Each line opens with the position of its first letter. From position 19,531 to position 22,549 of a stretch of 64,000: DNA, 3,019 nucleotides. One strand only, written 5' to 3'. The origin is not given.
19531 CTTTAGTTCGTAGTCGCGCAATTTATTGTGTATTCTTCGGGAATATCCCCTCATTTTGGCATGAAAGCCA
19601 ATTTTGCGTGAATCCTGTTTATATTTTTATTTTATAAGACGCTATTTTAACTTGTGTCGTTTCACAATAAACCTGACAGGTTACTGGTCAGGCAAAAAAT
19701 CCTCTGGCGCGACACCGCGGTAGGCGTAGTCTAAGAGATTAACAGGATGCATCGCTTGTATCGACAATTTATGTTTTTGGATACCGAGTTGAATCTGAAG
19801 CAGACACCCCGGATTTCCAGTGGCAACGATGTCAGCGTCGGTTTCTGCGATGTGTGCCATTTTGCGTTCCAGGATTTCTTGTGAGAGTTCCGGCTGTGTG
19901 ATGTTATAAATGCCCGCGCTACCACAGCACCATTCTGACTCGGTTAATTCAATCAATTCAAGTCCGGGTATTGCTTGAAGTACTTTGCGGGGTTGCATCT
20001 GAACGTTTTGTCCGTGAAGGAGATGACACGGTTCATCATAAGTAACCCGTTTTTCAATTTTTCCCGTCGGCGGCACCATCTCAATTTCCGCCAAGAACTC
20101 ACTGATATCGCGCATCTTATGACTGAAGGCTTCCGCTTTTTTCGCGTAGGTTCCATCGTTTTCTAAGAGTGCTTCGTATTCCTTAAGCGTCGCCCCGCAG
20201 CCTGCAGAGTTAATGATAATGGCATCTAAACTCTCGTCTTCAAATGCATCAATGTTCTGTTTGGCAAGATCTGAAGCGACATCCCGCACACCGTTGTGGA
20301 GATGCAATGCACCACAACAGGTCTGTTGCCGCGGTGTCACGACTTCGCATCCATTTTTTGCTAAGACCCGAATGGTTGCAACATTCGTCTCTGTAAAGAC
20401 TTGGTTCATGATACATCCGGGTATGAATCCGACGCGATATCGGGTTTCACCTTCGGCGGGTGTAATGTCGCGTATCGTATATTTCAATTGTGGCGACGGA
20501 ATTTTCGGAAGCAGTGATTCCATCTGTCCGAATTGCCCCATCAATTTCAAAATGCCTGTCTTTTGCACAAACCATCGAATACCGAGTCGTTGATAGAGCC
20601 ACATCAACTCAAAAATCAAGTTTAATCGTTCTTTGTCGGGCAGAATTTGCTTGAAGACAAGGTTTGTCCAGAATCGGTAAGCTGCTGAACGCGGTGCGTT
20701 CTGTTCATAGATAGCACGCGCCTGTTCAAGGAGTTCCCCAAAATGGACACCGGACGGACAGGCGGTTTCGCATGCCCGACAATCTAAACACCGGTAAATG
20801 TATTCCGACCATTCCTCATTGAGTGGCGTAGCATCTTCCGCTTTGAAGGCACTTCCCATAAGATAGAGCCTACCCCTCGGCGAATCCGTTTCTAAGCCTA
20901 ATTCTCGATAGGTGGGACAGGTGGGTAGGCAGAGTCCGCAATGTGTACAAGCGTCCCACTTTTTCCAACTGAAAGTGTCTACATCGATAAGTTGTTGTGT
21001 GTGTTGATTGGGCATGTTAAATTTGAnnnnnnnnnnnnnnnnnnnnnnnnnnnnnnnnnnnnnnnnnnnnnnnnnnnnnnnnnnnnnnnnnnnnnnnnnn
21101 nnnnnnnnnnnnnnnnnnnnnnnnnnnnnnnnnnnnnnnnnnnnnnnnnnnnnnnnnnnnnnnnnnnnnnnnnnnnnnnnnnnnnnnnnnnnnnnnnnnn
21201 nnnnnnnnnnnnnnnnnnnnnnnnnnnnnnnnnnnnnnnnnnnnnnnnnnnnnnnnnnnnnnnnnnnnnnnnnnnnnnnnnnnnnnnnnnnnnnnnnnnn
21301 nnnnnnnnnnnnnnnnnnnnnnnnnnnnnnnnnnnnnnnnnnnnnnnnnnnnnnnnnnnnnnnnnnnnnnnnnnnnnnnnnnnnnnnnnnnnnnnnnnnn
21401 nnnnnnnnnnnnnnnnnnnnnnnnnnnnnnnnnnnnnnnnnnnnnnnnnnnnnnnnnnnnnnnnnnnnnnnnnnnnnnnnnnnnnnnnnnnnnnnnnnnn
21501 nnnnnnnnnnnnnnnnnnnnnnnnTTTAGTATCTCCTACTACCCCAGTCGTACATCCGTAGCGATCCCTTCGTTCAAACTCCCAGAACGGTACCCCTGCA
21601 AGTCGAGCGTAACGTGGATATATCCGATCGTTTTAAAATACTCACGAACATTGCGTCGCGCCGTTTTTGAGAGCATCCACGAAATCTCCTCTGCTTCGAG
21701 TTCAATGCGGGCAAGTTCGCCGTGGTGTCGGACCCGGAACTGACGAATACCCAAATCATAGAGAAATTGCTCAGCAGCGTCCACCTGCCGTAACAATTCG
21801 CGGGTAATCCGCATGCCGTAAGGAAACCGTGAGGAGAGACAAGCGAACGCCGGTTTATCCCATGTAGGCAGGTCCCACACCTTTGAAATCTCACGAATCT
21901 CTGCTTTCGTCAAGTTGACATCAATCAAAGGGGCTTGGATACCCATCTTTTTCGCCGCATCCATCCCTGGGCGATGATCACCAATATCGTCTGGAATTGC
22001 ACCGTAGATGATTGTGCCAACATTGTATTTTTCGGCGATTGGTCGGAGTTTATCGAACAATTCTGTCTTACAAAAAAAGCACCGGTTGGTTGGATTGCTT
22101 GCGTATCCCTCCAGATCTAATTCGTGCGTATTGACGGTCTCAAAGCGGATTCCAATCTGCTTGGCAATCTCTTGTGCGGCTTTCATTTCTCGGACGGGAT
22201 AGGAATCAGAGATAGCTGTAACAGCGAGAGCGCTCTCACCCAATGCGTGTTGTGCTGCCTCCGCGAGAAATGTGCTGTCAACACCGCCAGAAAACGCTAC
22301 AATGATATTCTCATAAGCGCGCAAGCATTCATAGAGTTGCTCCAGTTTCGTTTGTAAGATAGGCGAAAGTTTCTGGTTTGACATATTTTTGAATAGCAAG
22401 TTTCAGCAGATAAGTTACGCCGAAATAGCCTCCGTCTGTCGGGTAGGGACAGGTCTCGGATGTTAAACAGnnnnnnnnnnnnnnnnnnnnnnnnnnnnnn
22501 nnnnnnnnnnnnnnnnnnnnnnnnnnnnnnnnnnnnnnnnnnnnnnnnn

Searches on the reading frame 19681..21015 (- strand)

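Call 55: search_protein_families(library=pfam, proteins=[window:19681-21015:-], max_evalue=0.00001)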
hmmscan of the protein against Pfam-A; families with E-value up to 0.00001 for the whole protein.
window:19681-21015:- (444 aa): 9 families
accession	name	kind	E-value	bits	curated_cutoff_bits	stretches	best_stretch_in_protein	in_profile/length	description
PF02754.22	CCG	-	1e-39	135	20.6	2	324-409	1-85/85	Cysteine-rich domain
PF13183.11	Fer4_8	-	4e-14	53.4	27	1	21-90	3-68/68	4Fe-4S dicluster domain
PF13534.11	Fer4_17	-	7.6e-12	46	22.2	1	22-90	1-60/61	4Fe-4S dicluster domain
PF12838.12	Fer4_7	-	6.8e-08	33.3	27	1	23-90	2-52/52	4Fe-4S dicluster domain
PF13187.11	Fer4_9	-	7.4e-08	32.7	27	0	68-89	29-50/52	4Fe-4S dicluster domain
PF12797.12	Fer4_2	-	4.6e-07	29.8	24.5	0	19-35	6-22/22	4Fe-4S binding domain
PF12800.12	Fer4_4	-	2.9e-06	27.6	24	0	21-36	2-17/17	4Fe-4S binding domain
PF12837.12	Fer4_6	-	3.7e-06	27.1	25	0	75-90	8-23/24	4Fe-4S binding domain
PF00037.32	Fer4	-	4.8e-06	26.6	21.1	0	20-35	5-20/24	4Fe-4S binding domain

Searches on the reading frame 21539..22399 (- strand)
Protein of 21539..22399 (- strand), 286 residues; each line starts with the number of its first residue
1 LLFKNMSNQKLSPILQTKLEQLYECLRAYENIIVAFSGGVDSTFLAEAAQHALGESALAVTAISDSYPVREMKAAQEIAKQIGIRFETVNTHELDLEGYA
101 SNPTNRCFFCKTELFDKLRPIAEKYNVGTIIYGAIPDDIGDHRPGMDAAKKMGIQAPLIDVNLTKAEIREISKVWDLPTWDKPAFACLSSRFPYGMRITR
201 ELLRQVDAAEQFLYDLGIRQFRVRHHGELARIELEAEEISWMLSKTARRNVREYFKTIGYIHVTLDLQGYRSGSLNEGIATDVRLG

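Call 56: search_protein_families(library=pfam, proteins=[window:21539-22399:-], max_evalue=0.00001)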
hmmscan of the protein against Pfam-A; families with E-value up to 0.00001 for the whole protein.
window:21539-22399:- (286 aa): 2 families
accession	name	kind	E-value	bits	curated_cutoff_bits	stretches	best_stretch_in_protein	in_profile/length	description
PF02540.23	NAD_synthase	-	5.6e-07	29.4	21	1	29-93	18-83/242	NAD synthase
PF06508.19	QueC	-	3.6e-06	27.1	22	0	32-94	2-63/210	Queuosine biosynthesis protein QueC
